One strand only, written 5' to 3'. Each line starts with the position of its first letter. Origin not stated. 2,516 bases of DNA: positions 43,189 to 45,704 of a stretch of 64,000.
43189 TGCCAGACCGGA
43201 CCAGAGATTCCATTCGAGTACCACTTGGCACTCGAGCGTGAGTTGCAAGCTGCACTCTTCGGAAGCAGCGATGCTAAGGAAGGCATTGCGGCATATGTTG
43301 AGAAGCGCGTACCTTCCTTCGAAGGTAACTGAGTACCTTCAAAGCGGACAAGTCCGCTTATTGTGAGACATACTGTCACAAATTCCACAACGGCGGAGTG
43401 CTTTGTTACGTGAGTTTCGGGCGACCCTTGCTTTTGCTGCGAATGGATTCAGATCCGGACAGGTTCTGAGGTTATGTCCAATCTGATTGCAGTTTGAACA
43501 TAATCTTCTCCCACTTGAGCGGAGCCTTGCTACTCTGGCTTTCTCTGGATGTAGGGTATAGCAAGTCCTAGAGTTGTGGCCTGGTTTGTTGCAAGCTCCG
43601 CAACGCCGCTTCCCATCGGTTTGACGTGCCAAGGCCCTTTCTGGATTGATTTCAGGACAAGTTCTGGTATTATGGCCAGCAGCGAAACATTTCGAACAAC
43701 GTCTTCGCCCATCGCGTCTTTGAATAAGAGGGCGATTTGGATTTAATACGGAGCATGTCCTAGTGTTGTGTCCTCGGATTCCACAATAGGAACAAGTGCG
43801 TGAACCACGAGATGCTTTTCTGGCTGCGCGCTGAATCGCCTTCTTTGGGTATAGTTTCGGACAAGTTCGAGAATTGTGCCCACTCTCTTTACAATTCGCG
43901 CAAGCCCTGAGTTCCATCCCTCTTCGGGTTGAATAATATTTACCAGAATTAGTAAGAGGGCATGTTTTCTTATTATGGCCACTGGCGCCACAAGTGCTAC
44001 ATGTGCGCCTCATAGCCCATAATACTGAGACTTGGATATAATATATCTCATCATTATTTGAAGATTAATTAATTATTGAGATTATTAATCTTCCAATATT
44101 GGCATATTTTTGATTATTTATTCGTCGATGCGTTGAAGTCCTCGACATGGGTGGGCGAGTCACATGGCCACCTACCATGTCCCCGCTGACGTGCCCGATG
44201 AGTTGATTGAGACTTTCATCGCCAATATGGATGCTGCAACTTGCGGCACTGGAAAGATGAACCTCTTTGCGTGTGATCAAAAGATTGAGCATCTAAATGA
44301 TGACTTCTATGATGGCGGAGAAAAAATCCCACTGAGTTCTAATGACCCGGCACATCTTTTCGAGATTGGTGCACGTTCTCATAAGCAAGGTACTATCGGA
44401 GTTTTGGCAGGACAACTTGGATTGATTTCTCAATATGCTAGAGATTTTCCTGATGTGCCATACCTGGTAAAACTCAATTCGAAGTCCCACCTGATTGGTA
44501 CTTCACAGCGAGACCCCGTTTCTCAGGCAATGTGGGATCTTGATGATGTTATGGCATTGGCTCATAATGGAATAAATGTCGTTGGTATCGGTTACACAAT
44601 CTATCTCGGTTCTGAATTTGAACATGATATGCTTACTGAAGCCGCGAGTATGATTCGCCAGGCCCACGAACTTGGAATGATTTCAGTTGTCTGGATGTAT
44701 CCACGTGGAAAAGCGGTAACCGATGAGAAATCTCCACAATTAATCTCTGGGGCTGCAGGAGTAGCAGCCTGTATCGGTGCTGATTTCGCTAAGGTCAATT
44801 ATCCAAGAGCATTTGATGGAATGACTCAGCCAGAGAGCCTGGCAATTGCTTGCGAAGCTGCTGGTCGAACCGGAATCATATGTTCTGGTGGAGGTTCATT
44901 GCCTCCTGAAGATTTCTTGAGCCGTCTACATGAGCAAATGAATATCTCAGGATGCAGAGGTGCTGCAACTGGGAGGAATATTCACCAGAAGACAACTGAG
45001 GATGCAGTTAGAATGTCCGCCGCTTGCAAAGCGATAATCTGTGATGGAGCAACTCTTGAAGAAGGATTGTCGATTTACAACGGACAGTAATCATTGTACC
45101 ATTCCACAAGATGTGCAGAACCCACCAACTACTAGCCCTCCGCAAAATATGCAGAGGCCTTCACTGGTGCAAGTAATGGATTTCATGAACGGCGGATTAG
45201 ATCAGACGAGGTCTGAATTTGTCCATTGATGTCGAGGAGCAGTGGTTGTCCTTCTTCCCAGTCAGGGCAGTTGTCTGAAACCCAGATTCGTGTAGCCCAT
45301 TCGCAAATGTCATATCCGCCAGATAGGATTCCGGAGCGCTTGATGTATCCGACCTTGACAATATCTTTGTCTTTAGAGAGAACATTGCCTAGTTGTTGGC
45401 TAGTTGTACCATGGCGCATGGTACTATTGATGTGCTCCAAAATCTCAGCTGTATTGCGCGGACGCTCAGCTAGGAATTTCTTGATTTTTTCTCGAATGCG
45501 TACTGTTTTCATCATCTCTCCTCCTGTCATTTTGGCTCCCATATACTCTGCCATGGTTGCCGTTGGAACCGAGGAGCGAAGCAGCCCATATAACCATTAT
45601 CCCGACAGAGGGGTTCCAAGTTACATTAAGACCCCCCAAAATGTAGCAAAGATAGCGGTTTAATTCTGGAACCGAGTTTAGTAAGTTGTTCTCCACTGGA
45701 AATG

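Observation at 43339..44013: Prokaryotic protein consisting of seven tandem retroviral-type CCHC zinc knuckles (CNBP-like)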

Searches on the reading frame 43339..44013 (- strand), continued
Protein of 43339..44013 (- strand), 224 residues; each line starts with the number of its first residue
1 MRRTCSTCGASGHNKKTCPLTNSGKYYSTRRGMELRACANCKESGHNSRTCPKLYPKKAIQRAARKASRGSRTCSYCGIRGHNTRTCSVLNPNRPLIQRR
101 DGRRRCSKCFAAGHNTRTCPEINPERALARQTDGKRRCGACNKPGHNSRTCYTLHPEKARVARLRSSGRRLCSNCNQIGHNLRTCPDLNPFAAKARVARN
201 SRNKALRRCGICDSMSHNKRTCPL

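Call 67: search_solved_structures(query=A4, max_evalue=1, show_alignments=3)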
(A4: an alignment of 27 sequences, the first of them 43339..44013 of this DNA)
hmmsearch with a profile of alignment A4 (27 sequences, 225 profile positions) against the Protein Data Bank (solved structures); distinct sequences matched with E-value up to 1: 33.
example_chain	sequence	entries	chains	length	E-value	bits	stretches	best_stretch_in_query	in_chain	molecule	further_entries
2ihx_A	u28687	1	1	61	0.00012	24.9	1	3-58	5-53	Nucleocapsid (NC) Protein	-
8ost_A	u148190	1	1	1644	0.0008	22.3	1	34-129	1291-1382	Terminal uridylyltransferase 4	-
2lli_A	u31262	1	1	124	0.0015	21.4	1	4-52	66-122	Protein AIR2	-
7pvm_A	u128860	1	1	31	0.0016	21.3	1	33-57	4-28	5'-3' exoribonuclease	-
8c9m_A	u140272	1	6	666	0.0016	21.3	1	103-155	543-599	Gag protein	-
5w0n_A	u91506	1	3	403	0.0045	19.8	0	102-121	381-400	Terminal uridylyltransferase 7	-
5a9e_A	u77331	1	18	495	0.0049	19.7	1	3-58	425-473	DELTAMBD GAG PROTEIN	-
6rwg_A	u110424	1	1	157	0.0076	19.1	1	34-119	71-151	Gag polyprotein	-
8oef_A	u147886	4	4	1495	0.0088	18.9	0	34-157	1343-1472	Terminal uridylyltransferase 7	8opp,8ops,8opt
5i1r_A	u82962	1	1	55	0.011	18.5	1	66-88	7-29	Nucleocapsid protein p7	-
2ec7_A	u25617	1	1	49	0.012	18.4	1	68-121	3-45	Gag polyprotein (Pr55Gag)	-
3nyb_B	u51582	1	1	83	0.013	18.3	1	4-59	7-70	Protein AIR2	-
1aaf_A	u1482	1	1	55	0.017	18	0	67-119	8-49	HIV-1 NUCLEOCAPSID PROTEIN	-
2exf_A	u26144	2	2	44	0.022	17.6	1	4-54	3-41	Nucleocapsid protein* (NC*) | HIV-1 nucleocapsid protein NCp7(12-55)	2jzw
2l4l_A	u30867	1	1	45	0.023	17.5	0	4-20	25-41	HIV-1 nucleocapsid protein NCp7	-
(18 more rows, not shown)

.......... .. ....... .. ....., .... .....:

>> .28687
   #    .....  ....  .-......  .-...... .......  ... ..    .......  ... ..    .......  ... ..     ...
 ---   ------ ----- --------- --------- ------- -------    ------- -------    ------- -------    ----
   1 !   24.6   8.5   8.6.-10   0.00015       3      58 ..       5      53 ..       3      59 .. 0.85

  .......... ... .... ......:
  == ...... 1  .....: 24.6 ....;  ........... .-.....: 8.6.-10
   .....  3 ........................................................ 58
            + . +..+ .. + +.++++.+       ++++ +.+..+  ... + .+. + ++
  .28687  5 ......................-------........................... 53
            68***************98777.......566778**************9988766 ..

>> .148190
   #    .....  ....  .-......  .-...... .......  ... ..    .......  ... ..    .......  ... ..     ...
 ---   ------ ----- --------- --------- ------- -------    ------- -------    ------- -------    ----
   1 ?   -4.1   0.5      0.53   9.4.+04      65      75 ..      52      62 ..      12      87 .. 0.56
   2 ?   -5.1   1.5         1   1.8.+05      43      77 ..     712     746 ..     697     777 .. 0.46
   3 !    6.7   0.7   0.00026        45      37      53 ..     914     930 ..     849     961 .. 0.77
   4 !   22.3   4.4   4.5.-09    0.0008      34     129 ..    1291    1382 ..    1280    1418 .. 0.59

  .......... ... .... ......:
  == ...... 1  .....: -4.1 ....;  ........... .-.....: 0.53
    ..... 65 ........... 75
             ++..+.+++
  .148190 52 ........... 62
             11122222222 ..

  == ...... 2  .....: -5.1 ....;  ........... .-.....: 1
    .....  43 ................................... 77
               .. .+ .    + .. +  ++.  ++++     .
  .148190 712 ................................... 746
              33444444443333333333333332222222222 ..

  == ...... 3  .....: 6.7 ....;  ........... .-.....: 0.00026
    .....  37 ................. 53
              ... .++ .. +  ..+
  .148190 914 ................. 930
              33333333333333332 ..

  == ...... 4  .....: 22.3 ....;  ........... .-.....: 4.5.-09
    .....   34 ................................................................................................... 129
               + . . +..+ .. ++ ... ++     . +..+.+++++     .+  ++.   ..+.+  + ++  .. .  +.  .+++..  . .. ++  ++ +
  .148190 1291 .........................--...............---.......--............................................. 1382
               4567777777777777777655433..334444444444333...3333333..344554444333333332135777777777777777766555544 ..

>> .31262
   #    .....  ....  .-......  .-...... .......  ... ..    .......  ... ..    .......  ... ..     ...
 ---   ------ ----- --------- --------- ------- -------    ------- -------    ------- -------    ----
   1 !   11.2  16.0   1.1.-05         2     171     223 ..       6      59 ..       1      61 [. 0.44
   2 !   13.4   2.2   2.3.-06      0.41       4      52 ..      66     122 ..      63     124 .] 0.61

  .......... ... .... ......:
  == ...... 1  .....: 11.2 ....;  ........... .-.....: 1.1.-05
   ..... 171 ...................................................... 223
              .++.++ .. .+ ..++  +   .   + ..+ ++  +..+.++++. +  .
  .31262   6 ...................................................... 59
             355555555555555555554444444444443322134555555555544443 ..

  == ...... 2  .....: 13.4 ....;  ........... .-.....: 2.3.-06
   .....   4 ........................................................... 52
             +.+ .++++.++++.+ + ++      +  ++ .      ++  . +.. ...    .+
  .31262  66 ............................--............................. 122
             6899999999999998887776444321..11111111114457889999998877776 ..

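Call 87: find_homologous_proteins(query=A4, max_evalue=1e-18)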
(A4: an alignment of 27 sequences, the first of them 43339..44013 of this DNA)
Query A4 (27 sequences) (224 aa, profile of the alignment): 1 proteins with E <= 1e-18 among 7199 candidates.
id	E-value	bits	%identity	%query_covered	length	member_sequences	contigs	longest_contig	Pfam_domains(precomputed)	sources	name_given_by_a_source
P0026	1.9e-44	170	49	62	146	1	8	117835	PF13696.12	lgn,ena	-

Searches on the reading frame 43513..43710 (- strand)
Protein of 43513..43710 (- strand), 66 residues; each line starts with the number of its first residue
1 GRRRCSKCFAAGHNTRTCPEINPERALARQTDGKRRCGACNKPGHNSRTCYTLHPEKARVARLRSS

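Call 84: predict_structure(alignment_id=A5)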
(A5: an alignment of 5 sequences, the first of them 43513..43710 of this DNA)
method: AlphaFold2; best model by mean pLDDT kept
length: 66 residues; sequences in the alignment: 5
mean_pLDDT: 72.5   pTM: 0.35
mean pLDDT of the five models: 72.5, 70.3, 69.7, 69.2, 69.1
residues with pLDDT >= 90: 0; 70-90: 42; 50-70: 24; < 50: 0
segments of 3 or more residues with pLDDT < 50: none
pLDDT, mean of each block of 10 residues (from residue 1): 83 82 66 70 77 69 55
secondary structure, 60 per line:
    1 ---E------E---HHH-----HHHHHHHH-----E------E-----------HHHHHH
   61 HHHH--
elements in order: H23-30 H55-64

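Call 86: fold_search(model_id=the predicted structure, library=pdb)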
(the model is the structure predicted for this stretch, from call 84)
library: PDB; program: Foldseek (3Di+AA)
matches with E <= 10: 89; with E <= 0.001: 0
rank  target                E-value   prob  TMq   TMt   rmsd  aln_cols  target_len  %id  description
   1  7c4b                  9.0e-03  1.00  0.36  0.09   7.3        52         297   31  The crystal structure of Trypanosoma brucei RNase D : UMP complex (released 2021-04-07)
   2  7c42                  1.0e-02  0.99  0.36  0.09   7.3        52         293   31  The crystal structure of Trypanosoma brucei RNase D (released 2021-04-07)
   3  7c45_A                1.1e-02  1.00  0.34  0.10   5.1        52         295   31  The crystal structure of Trypanosoma brucei RNase D complex with RNA U12 (released 2021-04-07)
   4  7c4c                  1.9e-02  0.99  0.35  0.08   7.2        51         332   31  The crystal structure of Trypanosoma brucei RNase D : GMP complex (released 2021-04-07)
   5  7c43                  2.0e-02  0.99  0.36  0.09   7.2        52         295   31  The crystal structure of Trypanosoma brucei RNase D : AMP complex (released 2021-04-07)
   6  1a1t_MODEL_1_A        7.5e-01  0.35  0.28  0.33   8.6        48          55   25  STRUCTURE OF THE HIV-1 NUCLEOCAPSID PROTEIN BOUND TO THE SL3 PSI-RNA RECOGNITION ELEMENT, NMR, 25 STRUCTURES (released 1998-06-17)
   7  5i1r_MODEL_1_A        9.2e-01  0.25  0.26  0.31   7.5        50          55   28  Quantitative characterization of configurational space sampled by HIV-1 nucleocapsid using solution NMR and X- (released 2016-03-30)
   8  2rsj_MODEL_1_A        1.2e+00  0.06  0.19  0.16   8.7        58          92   19  Solution structures of the DNA-binding domains of immune-related zinc-finger protein ZFAT (released 2013-03-13)
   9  5hvq_C                1.7e+00  0.08  0.24  0.09   8.8        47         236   21  Alternative model of the MAGE-G1 NSE-1 complex (released 2016-10-26)
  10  6ml4_A                1.7e+00  0.07  0.23  0.15   7.4        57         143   12  BTB24 Zinc Fingers 4-8 with 19+1mer DNA Oligonucleotide (Sequence 3) (released 2019-07-03)
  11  6ml5_A                1.8e+00  0.07  0.23  0.15   7.5        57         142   12  ZBTB24 Zinc Fingers 4-8 with 19+1mer DNA Oligonucleotide (Sequence 4) (released 2019-07-03)
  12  7y3m_C                1.8e+00  0.06  0.21  0.21   7.7        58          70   14  Structure of SALL4 ZFC1 bound with 16 bp AT-rich dsDNA (released 2022-10-26)
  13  1aaf_MODEL_1_A        2.1e+00  0.14  0.30  0.34   6.1        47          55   28  NUCLEOCAPSID ZINC FINGERS DETECTED IN RETROVIRUSES: EXAFS STUDIES ON INTACT VIRUSES AND THE SOLUTION-STATE STR (released 1994-01-31)
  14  6ml3_A                2.1e+00  0.05  0.18  0.13   8.2        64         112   17  ZBTB24 Zinc Fingers 4-8 with 19+1mer DNA Oligonucleotide (Sequence 2) (released 2019-07-03)
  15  9ylm_A                2.1e+00  0.03  0.14  0.12   7.7        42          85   26  BCL11A ZF4-6 in Complex with a DNA Sequence Observed in the Human Globin Locus Containing Motif TGTCCA (12-mer) (released 2026-03-04)
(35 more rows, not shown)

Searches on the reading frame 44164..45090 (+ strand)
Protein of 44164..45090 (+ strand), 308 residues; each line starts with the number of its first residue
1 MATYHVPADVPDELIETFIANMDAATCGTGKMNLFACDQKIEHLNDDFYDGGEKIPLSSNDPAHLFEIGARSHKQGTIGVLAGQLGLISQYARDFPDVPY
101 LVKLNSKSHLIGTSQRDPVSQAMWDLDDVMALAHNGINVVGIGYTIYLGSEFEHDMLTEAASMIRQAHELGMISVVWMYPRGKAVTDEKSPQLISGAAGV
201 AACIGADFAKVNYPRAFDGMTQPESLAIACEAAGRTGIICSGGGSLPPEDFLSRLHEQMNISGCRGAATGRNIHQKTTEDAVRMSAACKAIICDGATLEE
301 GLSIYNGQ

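Call 8: search_protein_families(library=pfam, proteins=[window:44164-45090:+], max_evalue=0.001)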
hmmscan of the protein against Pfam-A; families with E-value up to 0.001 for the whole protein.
window:44164-45090:+ (308 aa): 1 family
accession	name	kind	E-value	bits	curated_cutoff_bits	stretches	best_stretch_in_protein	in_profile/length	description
PF01791.15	DeoC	-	1.6e-38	133.1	23.8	1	34-276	3-229/229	DeoC/LacD family aldolase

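Call 18: find_related_loci(query=window:44164-45090:+, collection=genome_contigs, flank=8000)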
Query window:44164-45090:+ (308 aa) in genome_contigs; peptide patterns used: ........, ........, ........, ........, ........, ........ (x = any residue, [..] = any of these).
162 stretches matched a pattern; 122 encode a relative of the query (tblastn E <= 1e-3); the best 80 are kept; 80 distinct loci.
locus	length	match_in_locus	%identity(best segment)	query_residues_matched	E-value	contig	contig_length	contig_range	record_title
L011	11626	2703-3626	96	1-308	0e+0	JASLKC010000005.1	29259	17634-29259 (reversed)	MAG: Candidatus Poseidoniaceae archaeon isolate ETNP1_MAG_19 c_000000117795, whole genome shotgun sequence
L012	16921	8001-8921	86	2-308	0e+0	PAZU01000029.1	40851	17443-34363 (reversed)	MAG: Methanobacteriota archaeon isolate SP67 67517, whole genome shotgun sequence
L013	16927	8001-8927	87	1-308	0e+0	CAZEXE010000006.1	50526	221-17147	MAG TPA_asm: uncultured Candidatus Poseidoniales archaeon isolate SRP077602_co3_581 genome assembly, contig: NODE_544_le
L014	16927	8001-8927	86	1-308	0e+0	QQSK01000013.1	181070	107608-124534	MAG: Candidatus Poseidoniales archaeon isolate bin_62 U_43234-13, whole genome shotgun sequence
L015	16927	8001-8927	86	1-308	0e+0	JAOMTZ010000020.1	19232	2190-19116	Candidatus Poseidoniaceae archaeon isolate AH-273-F07 AH-273-F07_NODE_20, whole genome shotgun sequence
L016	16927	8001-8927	86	1-308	0e+0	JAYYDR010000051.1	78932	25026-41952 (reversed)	MAG: Thermoplasmatota archaeon isolate XS_MAG42 XS_MAG42_0051, whole genome shotgun sequence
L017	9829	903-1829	85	1-308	0e+0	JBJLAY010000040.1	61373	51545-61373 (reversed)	MAG: Candidatus Poseidoniaceae archaeon isolate LRMED-009 MGIIa-LRMED-009-C380, whole genome shotgun sequence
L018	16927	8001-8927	86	1-308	0e+0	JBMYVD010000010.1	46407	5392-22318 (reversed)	MAG: Candidatus Poseidoniaceae archaeon isolate ME_XS_2211_1_bin_35 ME_XS_2211_1_bin_35_9, whole genome shotgun sequence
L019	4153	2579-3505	85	1-308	0e+0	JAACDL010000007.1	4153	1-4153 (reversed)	MAG: Methanobacteriota archaeon isolate HS5BWF_bin.36 HS5bwf_k87_39332_1_4153, whole genome shotgun sequence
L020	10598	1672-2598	84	1-308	0e+0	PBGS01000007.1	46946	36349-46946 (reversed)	MAG: Methanobacteriota archaeon isolate SP3054 92063, whole genome shotgun sequence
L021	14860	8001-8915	85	4-308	0e+0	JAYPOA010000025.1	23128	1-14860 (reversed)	MAG: Methanobacteriota archaeon isolate 139573_S174_metabat_bins_2.tsv.119_sub NODE_1835_length_23128_cov_6.370520, whol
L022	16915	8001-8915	85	4-308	0e+0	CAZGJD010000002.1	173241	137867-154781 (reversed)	MAG TPA_asm: uncultured Candidatus Poseidoniales archaeon isolate SRP134809_co1_633 genome assembly, contig: NODE_51_len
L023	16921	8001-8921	83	2-308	0e+0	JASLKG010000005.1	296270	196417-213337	MAG: Candidatus Poseidoniaceae archaeon isolate ETNP1_MAG_24 c_000001114018, whole genome shotgun sequence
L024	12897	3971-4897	84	1-308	0e+0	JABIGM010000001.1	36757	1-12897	MAG: Methanobacteriota archaeon isolate SI053_bin44 k141_1617720, whole genome shotgun sequence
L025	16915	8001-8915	84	4-308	0e+0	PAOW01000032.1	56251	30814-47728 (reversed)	MAG: Methanobacteriota archaeon isolate SAT205 MHASMcontig_1195098, whole genome shotgun sequence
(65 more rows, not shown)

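Call 61: search_protein_families(library=ncbifam, proteins=[window:44164-45090:+], max_evalue=0.01)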
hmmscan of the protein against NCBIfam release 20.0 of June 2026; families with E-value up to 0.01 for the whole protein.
window:44164-45090:+ (308 aa): 10 families
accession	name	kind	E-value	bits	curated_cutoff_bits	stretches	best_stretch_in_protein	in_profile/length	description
NF005321.0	PRK06852.1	equivalog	2.3e-126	421.1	420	1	3-307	8-306/308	aldolase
NF006704.0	PRK09250.1-1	equivalog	2.2e-28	99.1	277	1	23-286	31-299/308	class I fructose-bisphosphate aldolase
NF005556.0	PRK07226.1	subfamily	4.8e-27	95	241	1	84-305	59-264/267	2-amino-3,7-dideoxy-D-threo-hept-6-ulosonate synthase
NF040816.1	Fbpase1_Arch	equivalog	6.1e-21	75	430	1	30-302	19-267/271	class I fructose-bisphosphate aldolase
TIGR01949.1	ADH_synth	equivalog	1.8e-20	73.7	299.45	1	84-302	54-254/255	2-amino-3,7-dideoxy-D-threo-hept-6-ulosonate synthase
NF006707.0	PRK09250.1-4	equivalog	7e-20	71.3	327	1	27-221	66-251/355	class I fructose-bisphosphate aldolase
NF006706.0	PRK09250.1-3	equivalog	2.3e-16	59.6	664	1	26-212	62-239/350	class I fructose-bisphosphate aldolase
NF006081.0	PRK08227.1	equivalog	1.1e-12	47.8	297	1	137-306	133-287/291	3-hydroxy-5-phosphonooxypentane-2,4-dione thiolase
NF006705.0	PRK09250.1-2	equivalog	2.8e-10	39.6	682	1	27-220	63-247/349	class I fructose-bisphosphate aldolase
NF041223.1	BagB_FevI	exception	2e-09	37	500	1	144-277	115-241/257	bagremycin/ferroverdin biosynthesis DhnA-type aldolase BagB/FevI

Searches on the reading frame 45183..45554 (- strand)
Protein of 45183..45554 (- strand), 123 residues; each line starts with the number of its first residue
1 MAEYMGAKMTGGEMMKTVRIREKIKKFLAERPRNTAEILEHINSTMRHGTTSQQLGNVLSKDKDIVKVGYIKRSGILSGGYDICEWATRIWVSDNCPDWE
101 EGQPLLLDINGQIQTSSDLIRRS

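Call 8: search_protein_families(library=pfam, proteins=[window:45183-45554:-], max_evalue=0.001)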
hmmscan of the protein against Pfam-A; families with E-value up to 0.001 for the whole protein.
window:45183-45554:- (123 aa): 1 family
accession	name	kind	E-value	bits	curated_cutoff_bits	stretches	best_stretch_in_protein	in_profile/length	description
PF12976.13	DUF3860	-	3e-34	117.3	27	1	15-102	1-90/93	Domain of Unknown Function with PDB structure (DUF3860)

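Call 61: search_protein_families(library=ncbifam, proteins=[window:45183-45554:-], max_evalue=0.01)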
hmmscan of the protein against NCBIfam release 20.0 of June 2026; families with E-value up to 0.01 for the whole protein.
window:45183-45554:- (123 aa): 0 families
